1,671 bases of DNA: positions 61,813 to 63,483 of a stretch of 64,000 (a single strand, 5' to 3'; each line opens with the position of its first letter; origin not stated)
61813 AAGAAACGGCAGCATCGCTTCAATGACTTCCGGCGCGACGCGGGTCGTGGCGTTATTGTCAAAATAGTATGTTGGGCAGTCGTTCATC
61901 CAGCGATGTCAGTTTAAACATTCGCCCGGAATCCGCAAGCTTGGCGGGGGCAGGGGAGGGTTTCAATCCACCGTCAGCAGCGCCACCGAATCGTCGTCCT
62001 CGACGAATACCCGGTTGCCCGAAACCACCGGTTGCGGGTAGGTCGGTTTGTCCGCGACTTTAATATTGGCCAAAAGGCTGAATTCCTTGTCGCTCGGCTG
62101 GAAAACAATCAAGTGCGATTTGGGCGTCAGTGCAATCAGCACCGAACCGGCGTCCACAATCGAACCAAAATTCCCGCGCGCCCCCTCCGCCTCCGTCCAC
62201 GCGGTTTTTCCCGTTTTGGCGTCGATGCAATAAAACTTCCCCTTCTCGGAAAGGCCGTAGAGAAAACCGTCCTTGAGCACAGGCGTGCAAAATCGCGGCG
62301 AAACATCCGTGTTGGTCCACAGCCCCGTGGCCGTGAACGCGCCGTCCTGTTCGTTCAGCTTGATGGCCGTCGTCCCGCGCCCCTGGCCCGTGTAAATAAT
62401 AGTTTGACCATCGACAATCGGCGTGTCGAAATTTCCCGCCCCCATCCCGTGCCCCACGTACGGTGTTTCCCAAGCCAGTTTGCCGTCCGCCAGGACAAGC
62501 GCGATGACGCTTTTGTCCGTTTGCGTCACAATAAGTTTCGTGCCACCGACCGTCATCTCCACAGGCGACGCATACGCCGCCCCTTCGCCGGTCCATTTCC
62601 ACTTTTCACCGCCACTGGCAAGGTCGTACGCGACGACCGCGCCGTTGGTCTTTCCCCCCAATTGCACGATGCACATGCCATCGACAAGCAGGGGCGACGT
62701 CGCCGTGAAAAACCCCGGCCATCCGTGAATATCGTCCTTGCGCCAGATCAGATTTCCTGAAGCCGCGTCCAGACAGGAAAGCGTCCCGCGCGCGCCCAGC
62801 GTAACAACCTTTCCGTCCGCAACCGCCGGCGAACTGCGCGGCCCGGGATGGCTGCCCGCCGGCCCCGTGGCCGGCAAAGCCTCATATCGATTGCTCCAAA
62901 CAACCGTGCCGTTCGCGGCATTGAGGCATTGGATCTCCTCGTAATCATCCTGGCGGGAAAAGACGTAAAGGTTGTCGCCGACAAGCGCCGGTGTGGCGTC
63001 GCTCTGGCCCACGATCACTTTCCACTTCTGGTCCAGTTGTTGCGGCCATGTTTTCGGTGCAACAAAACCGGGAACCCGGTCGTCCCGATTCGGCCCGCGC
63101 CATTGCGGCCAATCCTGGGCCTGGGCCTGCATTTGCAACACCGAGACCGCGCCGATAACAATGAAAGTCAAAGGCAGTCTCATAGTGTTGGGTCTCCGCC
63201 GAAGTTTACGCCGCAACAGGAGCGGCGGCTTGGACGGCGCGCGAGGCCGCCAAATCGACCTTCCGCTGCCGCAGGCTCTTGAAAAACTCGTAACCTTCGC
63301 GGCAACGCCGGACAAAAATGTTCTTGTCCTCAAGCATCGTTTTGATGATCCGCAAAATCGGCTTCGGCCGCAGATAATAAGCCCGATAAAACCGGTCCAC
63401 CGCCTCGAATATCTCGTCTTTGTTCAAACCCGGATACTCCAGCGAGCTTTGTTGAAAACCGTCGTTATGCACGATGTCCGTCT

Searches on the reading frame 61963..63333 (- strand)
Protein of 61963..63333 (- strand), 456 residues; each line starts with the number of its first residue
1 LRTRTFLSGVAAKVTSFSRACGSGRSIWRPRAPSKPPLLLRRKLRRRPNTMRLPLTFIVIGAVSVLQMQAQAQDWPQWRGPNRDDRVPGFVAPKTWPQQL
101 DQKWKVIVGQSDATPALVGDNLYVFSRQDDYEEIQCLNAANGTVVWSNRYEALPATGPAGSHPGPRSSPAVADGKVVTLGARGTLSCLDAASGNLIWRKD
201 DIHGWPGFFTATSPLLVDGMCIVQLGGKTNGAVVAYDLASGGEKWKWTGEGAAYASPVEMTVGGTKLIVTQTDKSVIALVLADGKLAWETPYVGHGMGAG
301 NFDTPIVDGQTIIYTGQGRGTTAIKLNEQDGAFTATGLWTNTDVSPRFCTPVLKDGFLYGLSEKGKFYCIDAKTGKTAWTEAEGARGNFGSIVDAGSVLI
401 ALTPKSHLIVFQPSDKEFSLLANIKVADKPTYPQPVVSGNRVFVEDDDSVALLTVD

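Call 8: search_protein_families(library=pfam, proteins=[window:61963-63333:-], max_evalue=0.001)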
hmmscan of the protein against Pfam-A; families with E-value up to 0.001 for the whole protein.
window:61963-63333:- (456 aa): 3 families
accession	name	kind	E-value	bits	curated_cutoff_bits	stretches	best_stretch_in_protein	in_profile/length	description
PF13360.13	PQQ_2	-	5.3e-35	121.6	27.6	1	132-380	3-232/233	Outer membrane protein assembly factor BamB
PF13570.13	Beta-prop_ACSF4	-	5.4e-19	69.2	133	2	132-334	113-295/329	Beta-alanine-activating enzyme, beta-propeller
PF01011.28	PQQ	-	7.6e-13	48.4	26.7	0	349-384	51-86/595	Glucose/ethanol/alcohol dehydrogenase, beta-propeller domain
